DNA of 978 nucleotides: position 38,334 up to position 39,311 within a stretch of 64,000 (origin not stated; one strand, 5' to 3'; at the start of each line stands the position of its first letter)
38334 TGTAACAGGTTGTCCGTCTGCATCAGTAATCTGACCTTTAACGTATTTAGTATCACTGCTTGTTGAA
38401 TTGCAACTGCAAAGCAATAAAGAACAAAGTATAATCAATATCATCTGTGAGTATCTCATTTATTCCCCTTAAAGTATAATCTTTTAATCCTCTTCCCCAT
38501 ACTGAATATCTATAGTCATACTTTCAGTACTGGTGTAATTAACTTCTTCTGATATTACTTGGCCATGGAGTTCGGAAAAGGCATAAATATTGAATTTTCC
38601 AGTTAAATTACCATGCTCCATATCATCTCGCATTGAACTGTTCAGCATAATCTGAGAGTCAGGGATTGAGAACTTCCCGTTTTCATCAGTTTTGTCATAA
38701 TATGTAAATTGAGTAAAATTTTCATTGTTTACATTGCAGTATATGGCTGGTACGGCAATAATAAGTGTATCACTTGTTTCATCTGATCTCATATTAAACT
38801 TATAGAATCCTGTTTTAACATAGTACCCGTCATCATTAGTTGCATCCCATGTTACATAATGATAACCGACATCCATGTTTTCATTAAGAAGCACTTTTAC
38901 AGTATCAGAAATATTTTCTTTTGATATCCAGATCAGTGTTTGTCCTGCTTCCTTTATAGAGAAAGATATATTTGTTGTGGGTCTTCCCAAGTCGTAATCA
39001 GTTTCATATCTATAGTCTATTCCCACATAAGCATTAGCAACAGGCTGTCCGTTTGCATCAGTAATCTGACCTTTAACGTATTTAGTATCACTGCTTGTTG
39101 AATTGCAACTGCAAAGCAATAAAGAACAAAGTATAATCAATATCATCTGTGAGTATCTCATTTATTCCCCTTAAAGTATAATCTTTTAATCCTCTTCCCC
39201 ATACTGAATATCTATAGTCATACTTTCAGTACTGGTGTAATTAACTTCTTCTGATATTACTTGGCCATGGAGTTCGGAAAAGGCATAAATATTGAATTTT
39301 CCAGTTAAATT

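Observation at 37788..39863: Three tandem lipoprotein paralogs, one of which is a clean chimera of the other two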

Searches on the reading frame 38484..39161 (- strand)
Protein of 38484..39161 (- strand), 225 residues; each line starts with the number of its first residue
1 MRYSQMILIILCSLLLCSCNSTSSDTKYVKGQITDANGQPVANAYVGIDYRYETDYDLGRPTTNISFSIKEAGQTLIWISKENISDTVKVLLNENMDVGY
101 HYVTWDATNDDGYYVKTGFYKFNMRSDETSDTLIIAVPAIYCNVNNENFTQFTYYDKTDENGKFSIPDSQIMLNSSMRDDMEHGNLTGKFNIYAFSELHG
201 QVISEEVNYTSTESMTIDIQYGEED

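Call 5: search_protein_families(library=pfam, proteins=[window:38484-39161:-], max_evalue=1)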
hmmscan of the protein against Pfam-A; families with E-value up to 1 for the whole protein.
window:38484-39161:- (225 aa): 10 families
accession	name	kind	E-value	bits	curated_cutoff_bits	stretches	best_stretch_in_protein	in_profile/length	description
PF13860.13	FlgD_ig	-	4.2e-06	27.1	27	1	87-127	36-76/79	FlgD Ig-like domain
PF13620.12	CarboxypepD_reg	-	1.9e-05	25.4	32.3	1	29-48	2-21/82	Carboxypeptidase regulatory-like domain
PF20598.4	DUF6795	-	0.00016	22.3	27.4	1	29-59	1-30/103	Domain of unknown function (DUF6795)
PF05688.17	BIg21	-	0.0087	17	27.4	0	136-166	44-74/109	Bacterial Immunoglobulin-like 21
PF01190.23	Pollen_Ole_e_1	-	0.024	15.4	23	1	132-167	23-60/99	Pollen protein Ole e 1 like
PF10794.15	DUF2606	-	0.057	13.6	25.4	1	2-69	13-85/134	Protein of unknown function (DUF2606)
PF02369.22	Big_1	-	0.061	13.9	34.9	0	25-48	17-40/93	Bacterial Ig-like domain (group 1)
PF15976.11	CooC_C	-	0.068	13.7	29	0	22-46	12-36/93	CS1-pili formation C-terminal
PF00775.27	Dioxygenase_C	-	0.12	12.3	27.3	1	28-48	31-51/182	Dioxygenase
PF13715.12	CarbopepD_reg_2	-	0.48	10.9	32.2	0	29-48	1-21/88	CarboxypepD_reg-like domain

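Call 9: find_homologous_proteins(query=window:38484-39161:-)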
Query window:38484-39161:- (225 aa): 5 proteins with E <= 0.001 among 64 candidates.
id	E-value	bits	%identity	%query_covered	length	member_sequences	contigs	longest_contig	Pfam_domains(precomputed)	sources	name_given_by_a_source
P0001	5.7e-147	505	100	100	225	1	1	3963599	PF13860.13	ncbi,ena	-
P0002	5.2e-123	426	86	100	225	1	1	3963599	PF13860.13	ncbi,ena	-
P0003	2.1e-111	389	81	99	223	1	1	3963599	PF13860.13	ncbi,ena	-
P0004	1.6e-105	369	73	100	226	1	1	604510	PF13860.13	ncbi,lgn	-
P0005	5.1e-105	368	72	99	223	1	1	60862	PF13860.13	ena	-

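Call 11: find_encoding_contigs(protein=P0004, flank=8000, max_places=6)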
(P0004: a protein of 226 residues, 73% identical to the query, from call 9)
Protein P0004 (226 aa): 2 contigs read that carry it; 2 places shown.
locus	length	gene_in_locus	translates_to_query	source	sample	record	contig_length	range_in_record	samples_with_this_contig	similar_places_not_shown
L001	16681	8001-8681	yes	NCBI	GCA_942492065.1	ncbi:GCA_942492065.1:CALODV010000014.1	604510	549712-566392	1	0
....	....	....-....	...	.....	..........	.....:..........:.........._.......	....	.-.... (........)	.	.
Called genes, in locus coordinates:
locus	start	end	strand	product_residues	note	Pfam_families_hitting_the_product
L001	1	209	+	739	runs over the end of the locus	PF01734:Patatin, PF19143:Omp85_2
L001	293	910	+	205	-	PF00440:TetR_N, PF08359:TetR_C_4 (weak)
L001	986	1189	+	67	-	PF01165:Ribosomal_S21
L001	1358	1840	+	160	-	PF02674:Colicin_V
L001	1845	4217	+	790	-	PF00488:MutS_V, PF01713:Smr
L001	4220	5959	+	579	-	PF01807:Zn_ribbon_DnaG, PF08275:DNAG_N, PF13662:Toprim_4, PF01751:Toprim (weak), PF13155:Toprim_2, PF13362:Toprim_3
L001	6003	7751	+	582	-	PF03979:Sigma70_r1_1, PF00140:Sigma70_r1_2, PF04542:Sigma70_r2, PF04539:Sigma70_r3, PF04545:Sigma70_r4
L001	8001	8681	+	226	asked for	PF13860:FlgD_ig (weak)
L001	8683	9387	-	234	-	-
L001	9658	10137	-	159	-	PF04205:FMN_bind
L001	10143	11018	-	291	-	PF24517:CBM96, PF06848:Disaggr_repeat (weak), PF13860:FlgD_ig, PF18962:Por_Secre_tail (weak)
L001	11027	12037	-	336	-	-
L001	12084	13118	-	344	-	PF10087:DUF2325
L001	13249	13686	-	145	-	PF00258:Flavodoxin_1, PF12641:Flavodoxin_3 (weak), PF12724:Flavodoxin_5 (weak)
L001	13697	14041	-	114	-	PF09633:DUF2023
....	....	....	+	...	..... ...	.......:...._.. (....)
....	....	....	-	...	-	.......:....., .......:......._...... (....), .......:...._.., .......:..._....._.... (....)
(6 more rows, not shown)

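Call 12: find_encoding_contigs(protein=P0005, flank=8000, max_places=6)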
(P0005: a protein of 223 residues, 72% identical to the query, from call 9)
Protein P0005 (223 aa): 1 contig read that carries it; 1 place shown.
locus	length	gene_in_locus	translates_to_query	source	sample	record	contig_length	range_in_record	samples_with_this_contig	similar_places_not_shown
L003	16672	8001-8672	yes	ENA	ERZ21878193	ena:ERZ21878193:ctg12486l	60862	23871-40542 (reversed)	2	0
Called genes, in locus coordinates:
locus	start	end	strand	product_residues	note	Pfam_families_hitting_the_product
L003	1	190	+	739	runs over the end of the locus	PF01734:Patatin, PF19143:Omp85_2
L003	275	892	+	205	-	PF00440:TetR_N, PF08359:TetR_C_4 (weak)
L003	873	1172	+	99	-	PF01165:Ribosomal_S21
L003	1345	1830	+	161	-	PF02674:Colicin_V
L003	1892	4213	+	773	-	PF00488:MutS_V, PF01713:Smr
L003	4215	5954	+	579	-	PF01807:Zn_ribbon_DnaG, PF08275:DNAG_N, PF13662:Toprim_4, PF01751:Toprim, PF13155:Toprim_2, PF13362:Toprim_3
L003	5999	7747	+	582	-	PF03979:Sigma70_r1_1, PF00140:Sigma70_r1_2, PF04542:Sigma70_r2, PF04539:Sigma70_r3, PF04545:Sigma70_r4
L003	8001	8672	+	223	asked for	PF13860:FlgD_ig (faint)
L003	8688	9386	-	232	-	-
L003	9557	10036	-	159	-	PF04205:FMN_bind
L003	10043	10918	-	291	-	PF06848:Disaggr_repeat (weak), PF13860:FlgD_ig, PF18962:Por_Secre_tail (weak)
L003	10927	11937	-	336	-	-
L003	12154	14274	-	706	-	PF01926:MMR_HSR1, PF02421:FeoB_N, PF09439:SRPRB (weak), PF17910:FeoB_Cyto, PF07670:Gate, PF07664:FeoB_C, PF07670:Gate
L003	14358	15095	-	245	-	PF01325:Fe_dep_repress, PF01047:MarR (faint), PF01978:TrmB (faint), PF02742:Fe_dep_repr_C, PF04023:FeoA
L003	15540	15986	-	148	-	-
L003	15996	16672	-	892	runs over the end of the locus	PF13734:Inhibitor_I69, PF01640:Peptidase_C10, PF18962:Por_Secre_tail, PF13860:FlgD_ig (weak)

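Call 13: find_encoding_contigs(protein=P0001, flank=8000, max_places=6)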
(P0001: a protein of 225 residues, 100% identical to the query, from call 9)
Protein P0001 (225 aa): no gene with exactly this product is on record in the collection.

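Call 18: find_related_loci(query=A1, collection=genome_contigs, flank=6000)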
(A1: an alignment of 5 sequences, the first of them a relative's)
Query A1 (225 aa) in genome_contigs; peptide patterns used: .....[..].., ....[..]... (x = any residue, [..] = any of these).
62 stretches matched a pattern; 1 encode a relative of the query (tblastn E <= 1e-3); 1 distinct loci.
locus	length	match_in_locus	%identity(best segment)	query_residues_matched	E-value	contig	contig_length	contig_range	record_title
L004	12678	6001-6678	73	1-225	4e-110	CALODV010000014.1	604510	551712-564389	MAG: Candidatus Cloacimonadales bacterium isolate LOGT_bin.0140 genome assembly, contig: contig_37729, whole genome shot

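Call 19: find_related_loci(query=A1, collection=metagenome_contigs, flank=5000)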
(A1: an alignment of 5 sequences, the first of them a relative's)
Query A1 (225 aa) in metagenome_contigs; peptide patterns used: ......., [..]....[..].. (x = any residue, [..] = any of these).
397 stretches matched a pattern, but none encodes a relative of the query by tblastn (E <= 1e-3).

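Call 26: search_protein_representatives(alignment_id=A1)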
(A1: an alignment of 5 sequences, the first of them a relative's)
Query: 5 sequences, 225 profile positions. Proteins with E-value up to 0.001 (for the whole library): 1348; up to 1e-10: 76; up to 1e-30: 1. The best 150 are listed.
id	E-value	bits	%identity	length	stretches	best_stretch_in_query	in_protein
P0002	1.7e-141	485.7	-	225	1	1-225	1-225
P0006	2.7e-23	99.0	-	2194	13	63-130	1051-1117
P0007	1.6e-22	96.4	-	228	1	1-187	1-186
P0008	3.1e-22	95.5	-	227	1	5-171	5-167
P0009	9.0e-22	94.0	-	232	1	5-175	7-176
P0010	7.3e-21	91.0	-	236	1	2-192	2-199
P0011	1.1e-20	90.5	-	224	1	1-176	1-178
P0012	1.1e-20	90.4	-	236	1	3-192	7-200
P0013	1.3e-20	90.2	-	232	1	6-185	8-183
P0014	1.8e-20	89.8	-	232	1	8-170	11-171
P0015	3.4e-20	88.9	-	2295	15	62-138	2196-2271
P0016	1.9e-19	86.4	-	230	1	7-174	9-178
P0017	1.0e-18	84.0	-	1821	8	14-130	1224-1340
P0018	1.2e-18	83.8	-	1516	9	84-128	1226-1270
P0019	1.4e-18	83.5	-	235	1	6-136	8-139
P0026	3.3e-16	75.8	-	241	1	2-218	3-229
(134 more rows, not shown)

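Call 28: predict_structure(alignment_id=A1)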
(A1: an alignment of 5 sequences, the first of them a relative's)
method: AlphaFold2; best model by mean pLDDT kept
length: 225 residues; sequences in the alignment: 5
mean_pLDDT: 47.4   pTM: 0.46
mean pLDDT of the five models: 47.4, 47.2, 44.7, 33.3, 32.0
residues with pLDDT >= 90: 0; 70-90: 29; 50-70: 75; < 50: 121
segments of 3 or more residues with pLDDT < 50: 16-25, 53-154, 172-176
pLDDT, mean of each block of 10 residues (from residue 1): 65 53 53 81 61 40 30 27 27 27 30 31 33 35 30 58 68 50 56 58 59 68 52
secondary structure, 60 per line:
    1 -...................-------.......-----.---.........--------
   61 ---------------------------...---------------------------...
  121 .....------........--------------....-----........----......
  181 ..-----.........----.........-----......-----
elements in order: H2-20 E28-34 E44-52 E88-90 E118-125 E132-139 E154-157 E163-167 H175-182 E188-196 E201-209 E215-220

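Call 33: find_homologous_proteins(query=A2, max_evalue=1e-8)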
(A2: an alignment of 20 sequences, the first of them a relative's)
Query A2 (20 sequences) (225 aa, profile of the alignment): 14 proteins with E <= 1e-8 among 2168 candidates.
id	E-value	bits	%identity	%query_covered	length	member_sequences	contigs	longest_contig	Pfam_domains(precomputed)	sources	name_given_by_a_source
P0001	5.8e-80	286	86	100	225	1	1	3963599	PF13860.13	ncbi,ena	-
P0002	9.1e-79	282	100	100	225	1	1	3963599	PF13860.13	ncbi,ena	-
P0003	5.2e-77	276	83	99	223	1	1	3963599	PF13860.13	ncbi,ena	-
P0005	2.9e-74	267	74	99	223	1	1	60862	PF13860.13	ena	-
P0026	1.1e-73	266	23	99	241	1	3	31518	PF13860.13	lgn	-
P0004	3.7e-73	264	73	100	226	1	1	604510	PF13860.13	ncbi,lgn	-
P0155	2.9e-66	241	32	64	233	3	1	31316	-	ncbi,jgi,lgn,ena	-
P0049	6.9e-64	233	26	75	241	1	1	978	PF13860.13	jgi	jgi:hypothetical protein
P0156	8.1e-64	233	22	98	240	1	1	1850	-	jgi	jgi:hypothetical protein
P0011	1.0e-62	230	27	81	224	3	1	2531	-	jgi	-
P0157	6.9e-57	211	21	81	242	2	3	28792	-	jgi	jgi:hypothetical protein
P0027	8.7e-47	178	27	96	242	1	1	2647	PF13620.13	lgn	-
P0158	1.3e-11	62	34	32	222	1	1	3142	PF18962.8,PF13860.13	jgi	jgi:hypothetical protein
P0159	2.7e-9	55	39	33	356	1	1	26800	PF13585.13,PF18962.8,PF13860.13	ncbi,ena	-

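Call 34: find_encoding_contigs(protein=P0026, flank=6000, max_places=3)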
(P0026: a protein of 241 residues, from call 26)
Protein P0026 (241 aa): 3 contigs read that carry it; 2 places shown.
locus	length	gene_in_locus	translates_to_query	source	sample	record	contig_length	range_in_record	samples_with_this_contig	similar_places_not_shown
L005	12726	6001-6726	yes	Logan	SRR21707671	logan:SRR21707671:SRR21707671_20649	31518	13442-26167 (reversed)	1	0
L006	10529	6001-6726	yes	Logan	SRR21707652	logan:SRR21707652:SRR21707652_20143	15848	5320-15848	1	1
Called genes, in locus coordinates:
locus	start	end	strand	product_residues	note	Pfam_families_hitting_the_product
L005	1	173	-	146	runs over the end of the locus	PF00027:cNMP_binding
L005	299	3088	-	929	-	PF03219:TLC, PF07690:MFS_1 (weak), PF13646:HEAT_2 (weak), PF02985:HEAT (faint), PF13646:HEAT_2 (weak)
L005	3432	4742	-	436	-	PF07690:MFS_1, PF03219:TLC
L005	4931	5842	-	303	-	PF01882:DUF58, PF05762:VWA_CoxE (faint), PF00092:VWA (weak), PF13519:VWA_2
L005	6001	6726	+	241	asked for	PF13860:FlgD_ig (weak)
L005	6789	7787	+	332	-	PF00890:FAD_binding_2 (weak), PF01134:GIDA (faint), PF01266:DAO (faint), PF01946:Thi4 (faint), PF03486:HI0933_like (faint), PF07992:Pyr_redox_2, PF13738:Pyr_redox_3, PF00070:Pyr_redox, +2 more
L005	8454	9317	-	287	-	-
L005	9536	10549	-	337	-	PF01734:Patatin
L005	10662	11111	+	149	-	-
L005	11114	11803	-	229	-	PF01895:PhoU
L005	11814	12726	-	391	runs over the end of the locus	PF02690:Na_Pi_cotrans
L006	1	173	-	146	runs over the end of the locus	PF00027:cNMP_binding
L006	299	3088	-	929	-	PF03219:TLC, PF07690:MFS_1 (weak), PF13646:HEAT_2 (weak), PF02985:HEAT (faint), PF13646:HEAT_2 (weak)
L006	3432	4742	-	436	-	PF07690:MFS_1, PF03219:TLC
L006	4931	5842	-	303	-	PF01882:DUF58, PF05762:VWA_CoxE (faint), PF00092:VWA (weak), PF13519:VWA_2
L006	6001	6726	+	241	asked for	PF13860:FlgD_ig (weak)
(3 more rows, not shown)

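Call 35: find_encoding_contigs(protein=P0155, flank=6000, max_places=3)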
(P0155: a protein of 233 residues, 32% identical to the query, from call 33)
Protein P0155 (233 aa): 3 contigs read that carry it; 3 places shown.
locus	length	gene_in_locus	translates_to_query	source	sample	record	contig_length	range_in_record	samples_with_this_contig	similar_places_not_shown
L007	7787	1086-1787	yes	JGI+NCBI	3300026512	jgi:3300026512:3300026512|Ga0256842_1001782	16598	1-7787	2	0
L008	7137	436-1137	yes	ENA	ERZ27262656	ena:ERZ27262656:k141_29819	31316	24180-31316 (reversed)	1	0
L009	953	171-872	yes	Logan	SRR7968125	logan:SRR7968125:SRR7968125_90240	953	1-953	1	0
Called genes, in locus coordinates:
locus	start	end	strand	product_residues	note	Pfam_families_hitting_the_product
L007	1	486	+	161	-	?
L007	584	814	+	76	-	-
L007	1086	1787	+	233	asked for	-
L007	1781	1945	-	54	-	-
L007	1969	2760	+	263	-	-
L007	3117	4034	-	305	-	PF01545:Cation_efflux, PF16916:ZT_dimer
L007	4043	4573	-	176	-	-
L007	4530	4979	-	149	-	PF02566:OsmC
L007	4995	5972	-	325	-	PF01758:SBF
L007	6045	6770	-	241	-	PF08859:DGC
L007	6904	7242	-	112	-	PF01022:HTH_5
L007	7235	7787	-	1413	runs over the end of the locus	PF01869:BcrAD_BadFG, PF09989:DUF2229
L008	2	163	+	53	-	?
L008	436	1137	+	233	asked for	-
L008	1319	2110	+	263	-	-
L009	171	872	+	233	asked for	-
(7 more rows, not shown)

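Call 36: find_encoding_contigs(protein=P0157, flank=6000, max_places=3)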
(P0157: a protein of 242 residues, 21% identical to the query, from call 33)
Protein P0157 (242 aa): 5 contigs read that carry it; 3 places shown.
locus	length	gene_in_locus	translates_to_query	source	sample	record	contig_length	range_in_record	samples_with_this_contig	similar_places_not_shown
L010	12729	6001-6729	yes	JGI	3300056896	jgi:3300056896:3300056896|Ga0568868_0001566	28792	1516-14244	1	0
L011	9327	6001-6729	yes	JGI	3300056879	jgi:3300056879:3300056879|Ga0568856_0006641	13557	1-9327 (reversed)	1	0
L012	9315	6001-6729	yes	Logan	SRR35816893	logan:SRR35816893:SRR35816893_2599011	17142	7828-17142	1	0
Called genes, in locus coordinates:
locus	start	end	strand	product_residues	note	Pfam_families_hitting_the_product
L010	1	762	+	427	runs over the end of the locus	PF03958:Secretin_N (faint), PF16344:FecR_C (faint), PF21305:type_II_gspD_N0 (weak), PF07660:STN, PF00263:Secretin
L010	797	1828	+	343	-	PF00437:T2SSE, PF25199:nSTAND_NTPase5 (faint)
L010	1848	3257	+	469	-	-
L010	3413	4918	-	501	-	PF03372:Exo_endo_phos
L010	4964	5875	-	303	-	PF01882:DUF58, PF05762:VWA_CoxE (faint), PF00092:VWA (faint), PF13519:VWA_2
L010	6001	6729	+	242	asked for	-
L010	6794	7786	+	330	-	PF00890:FAD_binding_2 (weak), PF01134:GIDA (faint), PF01266:DAO (faint), PF01946:Thi4 (faint), PF03486:HI0933_like (faint), PF07992:Pyr_redox_2, PF13738:Pyr_redox_3, PF00070:Pyr_redox, +2 more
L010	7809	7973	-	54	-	PF10262:Rdx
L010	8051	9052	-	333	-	PF01734:Patatin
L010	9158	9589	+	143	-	PF00581:Rhodanese (faint)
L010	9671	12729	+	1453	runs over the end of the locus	PF00072:Response_reg, PF13426:PAS_9, PF00989:PAS, PF08448:PAS_4, PF13426:PAS_9, PF13426:PAS_9, PF08448:PAS_4, PF00989:PAS, +13 more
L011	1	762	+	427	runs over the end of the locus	PF03958:Secretin_N (faint), PF16344:FecR_C (faint), PF21305:type_II_gspD_N0 (weak), PF07660:STN, PF00263:Secretin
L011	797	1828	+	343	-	PF00437:T2SSE, PF25199:nSTAND_NTPase5 (faint)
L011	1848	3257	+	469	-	-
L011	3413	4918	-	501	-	PF03372:Exo_endo_phos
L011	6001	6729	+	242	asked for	-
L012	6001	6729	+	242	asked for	-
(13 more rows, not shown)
